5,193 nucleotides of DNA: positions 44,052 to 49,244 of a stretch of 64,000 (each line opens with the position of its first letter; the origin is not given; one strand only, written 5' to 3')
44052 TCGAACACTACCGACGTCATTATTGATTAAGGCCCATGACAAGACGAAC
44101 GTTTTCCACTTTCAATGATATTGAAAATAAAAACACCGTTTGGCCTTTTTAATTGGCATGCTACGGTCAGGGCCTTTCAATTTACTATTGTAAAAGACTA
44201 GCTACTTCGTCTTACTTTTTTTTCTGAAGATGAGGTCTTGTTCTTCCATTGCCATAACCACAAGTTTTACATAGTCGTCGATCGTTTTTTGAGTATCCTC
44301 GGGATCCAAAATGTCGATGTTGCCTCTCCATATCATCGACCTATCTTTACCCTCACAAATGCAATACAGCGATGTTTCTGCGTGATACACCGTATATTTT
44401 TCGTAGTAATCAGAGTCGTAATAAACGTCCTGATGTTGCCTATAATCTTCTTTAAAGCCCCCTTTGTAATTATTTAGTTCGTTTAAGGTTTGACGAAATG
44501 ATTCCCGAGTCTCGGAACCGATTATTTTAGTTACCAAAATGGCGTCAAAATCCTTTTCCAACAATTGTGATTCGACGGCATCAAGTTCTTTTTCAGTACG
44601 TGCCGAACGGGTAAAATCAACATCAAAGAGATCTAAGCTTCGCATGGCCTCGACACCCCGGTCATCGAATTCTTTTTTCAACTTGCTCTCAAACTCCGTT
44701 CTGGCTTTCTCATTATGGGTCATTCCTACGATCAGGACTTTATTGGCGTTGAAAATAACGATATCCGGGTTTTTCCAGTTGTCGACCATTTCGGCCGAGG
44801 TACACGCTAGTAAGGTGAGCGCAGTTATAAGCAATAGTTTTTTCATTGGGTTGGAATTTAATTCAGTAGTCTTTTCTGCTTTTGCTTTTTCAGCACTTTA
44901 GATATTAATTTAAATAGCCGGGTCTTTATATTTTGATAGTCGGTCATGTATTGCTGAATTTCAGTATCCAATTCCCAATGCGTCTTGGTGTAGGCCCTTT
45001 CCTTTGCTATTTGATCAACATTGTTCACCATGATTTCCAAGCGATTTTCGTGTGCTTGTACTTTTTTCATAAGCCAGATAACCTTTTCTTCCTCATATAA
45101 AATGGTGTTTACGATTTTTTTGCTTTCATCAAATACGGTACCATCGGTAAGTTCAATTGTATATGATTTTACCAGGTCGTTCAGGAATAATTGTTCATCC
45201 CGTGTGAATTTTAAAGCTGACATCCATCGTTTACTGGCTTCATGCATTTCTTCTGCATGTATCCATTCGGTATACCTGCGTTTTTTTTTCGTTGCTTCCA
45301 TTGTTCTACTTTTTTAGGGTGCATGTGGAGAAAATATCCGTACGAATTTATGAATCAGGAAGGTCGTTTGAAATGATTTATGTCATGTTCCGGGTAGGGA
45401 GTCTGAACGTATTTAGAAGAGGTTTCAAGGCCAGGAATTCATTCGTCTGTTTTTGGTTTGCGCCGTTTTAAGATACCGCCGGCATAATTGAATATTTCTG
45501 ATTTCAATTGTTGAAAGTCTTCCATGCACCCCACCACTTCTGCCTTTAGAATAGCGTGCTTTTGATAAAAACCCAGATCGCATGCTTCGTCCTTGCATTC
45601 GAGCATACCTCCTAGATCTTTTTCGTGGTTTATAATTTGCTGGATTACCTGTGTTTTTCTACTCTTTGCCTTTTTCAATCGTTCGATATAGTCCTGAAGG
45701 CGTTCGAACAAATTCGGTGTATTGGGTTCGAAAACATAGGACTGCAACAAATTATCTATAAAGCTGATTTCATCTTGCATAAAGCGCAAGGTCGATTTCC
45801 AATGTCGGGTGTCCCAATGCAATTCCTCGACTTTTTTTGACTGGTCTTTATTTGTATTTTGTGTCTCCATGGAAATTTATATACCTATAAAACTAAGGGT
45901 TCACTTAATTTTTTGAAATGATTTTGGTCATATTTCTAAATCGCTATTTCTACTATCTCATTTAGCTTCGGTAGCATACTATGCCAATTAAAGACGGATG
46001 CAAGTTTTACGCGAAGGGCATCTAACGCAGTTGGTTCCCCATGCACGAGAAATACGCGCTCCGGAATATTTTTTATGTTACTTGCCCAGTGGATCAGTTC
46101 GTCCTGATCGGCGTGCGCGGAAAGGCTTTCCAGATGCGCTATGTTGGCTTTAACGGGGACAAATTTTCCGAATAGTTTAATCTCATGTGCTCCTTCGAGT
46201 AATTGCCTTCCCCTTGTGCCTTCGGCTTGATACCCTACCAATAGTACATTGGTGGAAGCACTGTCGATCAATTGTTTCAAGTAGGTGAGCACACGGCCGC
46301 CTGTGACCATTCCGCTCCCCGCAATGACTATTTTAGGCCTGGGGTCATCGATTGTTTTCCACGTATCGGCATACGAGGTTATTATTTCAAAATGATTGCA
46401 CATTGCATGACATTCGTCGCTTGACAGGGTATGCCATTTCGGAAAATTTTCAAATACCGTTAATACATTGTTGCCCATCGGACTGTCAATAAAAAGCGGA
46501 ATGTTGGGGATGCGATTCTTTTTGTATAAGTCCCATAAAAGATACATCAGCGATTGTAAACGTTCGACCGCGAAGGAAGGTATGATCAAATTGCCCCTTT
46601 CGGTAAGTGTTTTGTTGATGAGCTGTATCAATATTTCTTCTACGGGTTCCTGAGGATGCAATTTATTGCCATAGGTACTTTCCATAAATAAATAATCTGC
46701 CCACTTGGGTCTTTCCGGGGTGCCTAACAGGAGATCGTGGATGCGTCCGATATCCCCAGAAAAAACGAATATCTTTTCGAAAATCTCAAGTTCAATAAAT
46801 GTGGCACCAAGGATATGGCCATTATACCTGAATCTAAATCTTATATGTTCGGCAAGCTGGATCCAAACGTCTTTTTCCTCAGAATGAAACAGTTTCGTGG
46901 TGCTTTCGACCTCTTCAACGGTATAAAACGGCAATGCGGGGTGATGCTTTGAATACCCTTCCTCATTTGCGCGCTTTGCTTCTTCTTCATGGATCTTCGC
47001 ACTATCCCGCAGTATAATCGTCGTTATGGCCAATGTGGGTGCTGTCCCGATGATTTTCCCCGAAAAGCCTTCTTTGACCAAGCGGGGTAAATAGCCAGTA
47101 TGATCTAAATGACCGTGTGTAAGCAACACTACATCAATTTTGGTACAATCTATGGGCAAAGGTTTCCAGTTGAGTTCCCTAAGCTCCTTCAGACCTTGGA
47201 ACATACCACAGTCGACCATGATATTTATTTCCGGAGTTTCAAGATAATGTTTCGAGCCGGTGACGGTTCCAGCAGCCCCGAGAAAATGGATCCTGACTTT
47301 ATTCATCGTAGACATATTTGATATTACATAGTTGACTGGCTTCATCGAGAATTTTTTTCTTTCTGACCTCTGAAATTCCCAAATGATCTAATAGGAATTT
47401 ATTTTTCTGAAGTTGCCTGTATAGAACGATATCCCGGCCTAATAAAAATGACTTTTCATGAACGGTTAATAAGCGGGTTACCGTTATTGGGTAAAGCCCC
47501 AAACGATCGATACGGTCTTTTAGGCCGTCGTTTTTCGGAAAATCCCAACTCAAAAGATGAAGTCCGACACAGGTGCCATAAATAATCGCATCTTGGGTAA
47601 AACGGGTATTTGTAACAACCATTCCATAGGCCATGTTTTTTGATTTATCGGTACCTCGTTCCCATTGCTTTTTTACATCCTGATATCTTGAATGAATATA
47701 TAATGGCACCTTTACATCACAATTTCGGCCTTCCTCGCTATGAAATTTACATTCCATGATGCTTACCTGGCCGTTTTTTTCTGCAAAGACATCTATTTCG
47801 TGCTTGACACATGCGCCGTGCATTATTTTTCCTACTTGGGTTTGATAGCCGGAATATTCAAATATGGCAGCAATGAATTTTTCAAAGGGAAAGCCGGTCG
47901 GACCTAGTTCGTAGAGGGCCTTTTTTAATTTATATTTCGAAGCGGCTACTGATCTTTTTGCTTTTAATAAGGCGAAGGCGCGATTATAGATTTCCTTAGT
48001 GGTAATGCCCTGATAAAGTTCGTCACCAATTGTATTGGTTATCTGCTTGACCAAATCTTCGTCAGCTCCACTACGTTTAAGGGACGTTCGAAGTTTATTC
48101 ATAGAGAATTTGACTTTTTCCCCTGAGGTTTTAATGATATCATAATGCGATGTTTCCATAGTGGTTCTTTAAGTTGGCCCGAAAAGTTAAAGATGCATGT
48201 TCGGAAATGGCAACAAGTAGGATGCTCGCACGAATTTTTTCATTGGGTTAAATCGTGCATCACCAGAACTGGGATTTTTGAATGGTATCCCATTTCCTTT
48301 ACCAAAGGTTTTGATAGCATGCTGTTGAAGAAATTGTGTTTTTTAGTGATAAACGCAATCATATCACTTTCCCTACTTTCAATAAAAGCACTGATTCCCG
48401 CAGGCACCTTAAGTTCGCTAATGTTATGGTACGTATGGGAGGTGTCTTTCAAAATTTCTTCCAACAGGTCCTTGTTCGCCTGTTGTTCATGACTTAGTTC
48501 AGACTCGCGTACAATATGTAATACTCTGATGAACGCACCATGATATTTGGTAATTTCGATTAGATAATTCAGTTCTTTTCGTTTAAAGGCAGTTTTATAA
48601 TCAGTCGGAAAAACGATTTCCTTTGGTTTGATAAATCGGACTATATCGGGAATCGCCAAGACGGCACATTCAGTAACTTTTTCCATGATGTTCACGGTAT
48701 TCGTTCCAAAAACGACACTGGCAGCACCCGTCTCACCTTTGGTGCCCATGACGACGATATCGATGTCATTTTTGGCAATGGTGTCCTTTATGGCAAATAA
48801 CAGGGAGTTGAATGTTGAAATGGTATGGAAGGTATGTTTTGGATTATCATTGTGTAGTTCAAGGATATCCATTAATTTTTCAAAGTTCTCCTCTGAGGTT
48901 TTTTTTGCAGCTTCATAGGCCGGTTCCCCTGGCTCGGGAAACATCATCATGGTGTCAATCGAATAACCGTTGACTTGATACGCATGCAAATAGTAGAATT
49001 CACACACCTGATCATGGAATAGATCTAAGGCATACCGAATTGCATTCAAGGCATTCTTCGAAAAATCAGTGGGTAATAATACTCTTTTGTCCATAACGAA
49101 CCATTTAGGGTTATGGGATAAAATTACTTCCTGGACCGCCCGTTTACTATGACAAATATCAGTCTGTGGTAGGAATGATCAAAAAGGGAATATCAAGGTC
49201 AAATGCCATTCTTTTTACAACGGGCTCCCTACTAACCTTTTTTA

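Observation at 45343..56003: Seven palindromic operators (TGAY-N4-GTCAT), each 22 nt from a -7 box, define an apparently undescribed stress regulon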

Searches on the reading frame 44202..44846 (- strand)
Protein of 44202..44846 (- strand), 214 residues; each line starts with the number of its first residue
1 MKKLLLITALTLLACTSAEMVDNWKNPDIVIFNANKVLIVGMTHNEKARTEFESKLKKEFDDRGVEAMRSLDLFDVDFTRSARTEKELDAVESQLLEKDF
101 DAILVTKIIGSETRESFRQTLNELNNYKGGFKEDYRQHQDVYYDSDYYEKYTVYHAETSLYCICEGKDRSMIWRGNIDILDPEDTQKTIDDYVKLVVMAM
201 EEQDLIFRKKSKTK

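Call 7: search_protein_families(library=pfam, proteins=[window:44202-44846:-], max_evalue=0.01)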
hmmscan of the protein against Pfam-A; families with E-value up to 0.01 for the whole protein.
window:44202-44846:- (214 aa): 0 families

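Call 8: search_protein_families(library=ncbifam, proteins=[window:44202-44846:-], max_evalue=0.01)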
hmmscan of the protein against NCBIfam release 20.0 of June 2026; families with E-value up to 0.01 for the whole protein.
window:44202-44846:- (214 aa): 0 families

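Call 66: search_protein_families(library=pfam, proteins=[window:44202-44846:-], max_evalue=1)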
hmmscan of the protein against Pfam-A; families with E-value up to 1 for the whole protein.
window:44202-44846:- (214 aa): 1 family
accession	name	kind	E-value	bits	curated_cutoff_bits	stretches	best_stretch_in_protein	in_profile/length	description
PF19810.5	HFX_2341_N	-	0.014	16.3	30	1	26-77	16-68/120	HFX_2341-like, N-terminal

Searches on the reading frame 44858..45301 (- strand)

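Call 7: search_protein_families(library=pfam, proteins=[window:44858-45301:-], max_evalue=0.01)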
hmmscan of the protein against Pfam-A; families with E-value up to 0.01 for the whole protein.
window:44858-45301:- (147 aa): 0 families

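Call 8: search_protein_families(library=ncbifam, proteins=[window:44858-45301:-], max_evalue=0.01)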
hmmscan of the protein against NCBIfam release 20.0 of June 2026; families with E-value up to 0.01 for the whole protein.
window:44858-45301:- (147 aa): 1 family
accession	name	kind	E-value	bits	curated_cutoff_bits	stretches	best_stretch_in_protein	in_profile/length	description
NF005269.0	PRK06771.1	equivalog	0.0032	18.1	90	1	77-127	21-71/97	hypothetical protein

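Call 66: search_protein_families(library=pfam, proteins=[window:44858-45301:-], max_evalue=1)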
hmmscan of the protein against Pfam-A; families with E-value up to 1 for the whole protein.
window:44858-45301:- (147 aa): 2 families
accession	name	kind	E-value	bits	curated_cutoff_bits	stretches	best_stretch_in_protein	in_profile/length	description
PF18815.6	AFP_2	-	0.069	13.8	25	1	103-126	15-39/52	Bacterial antifreeze protein repeat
PF14243.11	R2K_3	-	0.091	13.4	26.3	1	6-87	15-90/169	ATP-grasp domain, R2K clade family 3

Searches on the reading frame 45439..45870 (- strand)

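Call 7: search_protein_families(library=pfam, proteins=[window:45439-45870:-], max_evalue=0.01)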
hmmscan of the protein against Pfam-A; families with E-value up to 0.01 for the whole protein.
window:45439-45870:- (143 aa): 1 family
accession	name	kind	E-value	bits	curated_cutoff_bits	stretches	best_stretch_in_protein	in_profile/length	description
PF16888.10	YwqH-like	-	0.0045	17.7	33.7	0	57-87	21-51/123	YwqH-like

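Call 8: search_protein_families(library=ncbifam, proteins=[window:45439-45870:-], max_evalue=0.01)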
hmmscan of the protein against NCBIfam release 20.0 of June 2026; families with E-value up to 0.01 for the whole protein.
window:45439-45870:- (143 aa): 0 families

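Call 66: search_protein_families(library=pfam, proteins=[window:45439-45870:-], max_evalue=1)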
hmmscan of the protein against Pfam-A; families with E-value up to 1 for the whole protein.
window:45439-45870:- (143 aa): 6 families
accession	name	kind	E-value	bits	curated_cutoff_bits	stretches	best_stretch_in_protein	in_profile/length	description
PF16888.10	YwqH-like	-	0.0045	17.7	33.7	1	57-87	21-51/123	YwqH-like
PF13069.11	DUF3933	-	0.028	14.7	25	1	72-97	2-27/52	Protein of unknown function (DUF3933)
PF23707.1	P116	-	0.029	12.6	27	1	28-90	539-603/1041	P116-like protein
PF05974.18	DUF892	-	0.068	13.7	23.7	1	53-103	49-103/159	Domain of unknown function (DUF892)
PF03961.19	FapA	-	0.12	12.4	31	1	46-130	147-230/272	Flagellar Assembly Protein A beta solenoid domain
PF10482.14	CtIP_N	-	0.13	12.6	27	0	7-47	30-70/120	Tumour-suppressor protein CtIP N-terminal domain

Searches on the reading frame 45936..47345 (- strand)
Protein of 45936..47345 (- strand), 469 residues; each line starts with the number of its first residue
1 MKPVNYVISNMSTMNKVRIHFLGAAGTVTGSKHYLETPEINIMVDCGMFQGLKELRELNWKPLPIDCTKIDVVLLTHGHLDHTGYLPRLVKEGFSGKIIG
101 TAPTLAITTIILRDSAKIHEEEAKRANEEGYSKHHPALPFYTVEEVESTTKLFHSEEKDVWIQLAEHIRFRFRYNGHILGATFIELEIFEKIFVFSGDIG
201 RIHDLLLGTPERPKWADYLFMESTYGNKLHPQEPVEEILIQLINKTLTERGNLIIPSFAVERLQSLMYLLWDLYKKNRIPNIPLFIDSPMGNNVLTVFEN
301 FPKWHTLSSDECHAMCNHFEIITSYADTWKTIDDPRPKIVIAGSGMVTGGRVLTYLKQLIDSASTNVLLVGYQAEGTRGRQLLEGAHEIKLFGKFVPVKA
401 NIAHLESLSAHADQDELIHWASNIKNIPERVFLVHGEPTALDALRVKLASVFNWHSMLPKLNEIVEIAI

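Call 7: search_protein_families(library=pfam, proteins=[window:45936-47345:-], max_evalue=0.01)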
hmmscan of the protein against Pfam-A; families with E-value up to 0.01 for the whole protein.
window:45936-47345:- (469 aa): 5 families
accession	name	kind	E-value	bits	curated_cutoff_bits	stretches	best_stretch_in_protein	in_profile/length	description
PF10996.14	Beta-Casp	-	1.2e-32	113.4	27.7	1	264-382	2-120/120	Beta-Casp domain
PF07521.17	RMMBL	-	3e-16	59.6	21.6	1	396-459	2-63/63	Zn-dependent metallo-hydrolase RNA specificity domain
PF00753.33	Lactamase_B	-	1.8e-09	38.3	22.7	1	35-204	11-155/196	Metallo-beta-lactamase superfamily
PF12706.13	Lactamase_B_2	-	1.1e-08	35.4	27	1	41-228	2-169/200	Beta-lactamase superfamily domain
PF16661.11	Lactamase_B_6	-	0.00063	19.6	27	1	35-126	2-97/193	Metallo-beta-lactamase superfamily domain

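Call 8: search_protein_families(library=ncbifam, proteins=[window:45936-47345:-], max_evalue=0.01)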
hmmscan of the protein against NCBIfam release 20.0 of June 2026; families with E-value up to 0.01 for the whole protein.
window:45936-47345:- (469 aa): 11 families
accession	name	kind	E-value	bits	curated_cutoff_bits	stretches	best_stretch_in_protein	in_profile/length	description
NF045584.1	cas14_MBL_CASP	equivalog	1.8e-109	366.8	800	1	17-451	1-427/612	type VII CRISPR-associated protein Cas14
TIGR03675.1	arCOG00543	equivalog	2.4e-82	277.2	580.2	1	11-466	169-629/631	beta-CASP ribonuclease aCPSF1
TIGR04122.1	Xnuc_lig_assoc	equivalog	5.9e-09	35.2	325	1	166-275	76-187/326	ligase-associated DNA damage response exonuclease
NF033105.1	bla_subclass_B3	equivalog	0.0011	18.3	240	1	34-92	27-84/257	subclass B3 metallo-beta-lactamase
NF000458.2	blaPEDO-2_fam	exception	0.002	17.5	550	1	26-93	48-114/285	PEDO-2 family subclass B3 metallo-beta-lactamase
NF000801.0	PRK00055.1-3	equivalog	0.0026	16.9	252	1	17-91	2-75/307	ribonuclease Z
NF001911.0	PRK00685.1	equivalog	0.0029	17.1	144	1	35-92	13-63/228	metal-dependent hydrolase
NF000438.2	blaPOM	exception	0.0063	15.7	610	1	26-99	53-124/286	POM family subclass B3 metallo-beta-lactamase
NF002553.0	PRK02113.1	equivalog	0.0068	15.9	386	0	35-89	40-86/252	MBL fold metallo-hydrolase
TIGR00649.1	MG423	subfamily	0.0076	14.7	400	0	68-128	57-111/546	RNase J family beta-CASP ribonuclease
NF000469.2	CAR_gen_B3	exception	0.0084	15.1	500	0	59-86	102-129/311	CAR family subclass B3 metallo-beta-lactamase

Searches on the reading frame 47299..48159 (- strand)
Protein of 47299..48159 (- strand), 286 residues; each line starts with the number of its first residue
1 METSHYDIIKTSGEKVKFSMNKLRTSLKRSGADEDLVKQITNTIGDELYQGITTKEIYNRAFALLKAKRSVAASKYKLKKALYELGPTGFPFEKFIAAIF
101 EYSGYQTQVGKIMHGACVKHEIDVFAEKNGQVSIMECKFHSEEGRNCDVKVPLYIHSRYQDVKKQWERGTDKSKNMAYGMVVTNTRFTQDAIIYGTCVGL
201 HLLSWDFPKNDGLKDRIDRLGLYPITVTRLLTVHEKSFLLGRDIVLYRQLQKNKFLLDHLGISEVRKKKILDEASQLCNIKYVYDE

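Call 7: search_protein_families(library=pfam, proteins=[window:47299-48159:-], max_evalue=0.01)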
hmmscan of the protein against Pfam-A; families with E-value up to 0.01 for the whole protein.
window:47299-48159:- (286 aa): 2 families
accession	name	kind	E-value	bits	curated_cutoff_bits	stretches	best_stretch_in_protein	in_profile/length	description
PF03477.21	ATP-cone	-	2.7e-06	28.3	25.8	1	8-70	3-72/88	ATP cone domain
PF04471.18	Mrr_cat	-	0.0001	22.8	21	1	89-195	6-97/115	Restriction endonuclease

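Call 8: search_protein_families(library=ncbifam, proteins=[window:47299-48159:-], max_evalue=0.01)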
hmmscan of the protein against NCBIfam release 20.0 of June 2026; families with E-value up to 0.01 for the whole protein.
window:47299-48159:- (286 aa): 0 families

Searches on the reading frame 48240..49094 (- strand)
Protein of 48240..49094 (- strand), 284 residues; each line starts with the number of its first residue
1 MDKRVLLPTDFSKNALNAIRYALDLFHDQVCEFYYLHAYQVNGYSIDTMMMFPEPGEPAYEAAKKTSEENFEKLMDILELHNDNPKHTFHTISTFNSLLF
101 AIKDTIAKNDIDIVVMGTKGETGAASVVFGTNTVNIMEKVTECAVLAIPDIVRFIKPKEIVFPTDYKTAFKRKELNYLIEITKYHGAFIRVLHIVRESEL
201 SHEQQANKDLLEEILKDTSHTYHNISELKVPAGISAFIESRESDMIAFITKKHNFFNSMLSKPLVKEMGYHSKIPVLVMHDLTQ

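Call 7: search_protein_families(library=pfam, proteins=[window:48240-49094:-], max_evalue=0.01)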
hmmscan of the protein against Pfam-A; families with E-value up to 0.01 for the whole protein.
window:48240-49094:- (284 aa): 1 family
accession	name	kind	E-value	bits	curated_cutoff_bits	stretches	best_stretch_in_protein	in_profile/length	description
PF00582.32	Usp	-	5.5e-20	72.8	24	1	3-148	3-140/141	Universal stress protein family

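Call 8: search_protein_families(library=ncbifam, proteins=[window:48240-49094:-], max_evalue=0.01)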
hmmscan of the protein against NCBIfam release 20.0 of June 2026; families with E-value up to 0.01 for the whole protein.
window:48240-49094:- (284 aa): 1 family
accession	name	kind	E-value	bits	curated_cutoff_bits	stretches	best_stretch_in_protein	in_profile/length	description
NF008380.0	PRK11175.1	equivalog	3.4e-05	22.9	227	1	101-148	253-299/313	universal stress protein UspE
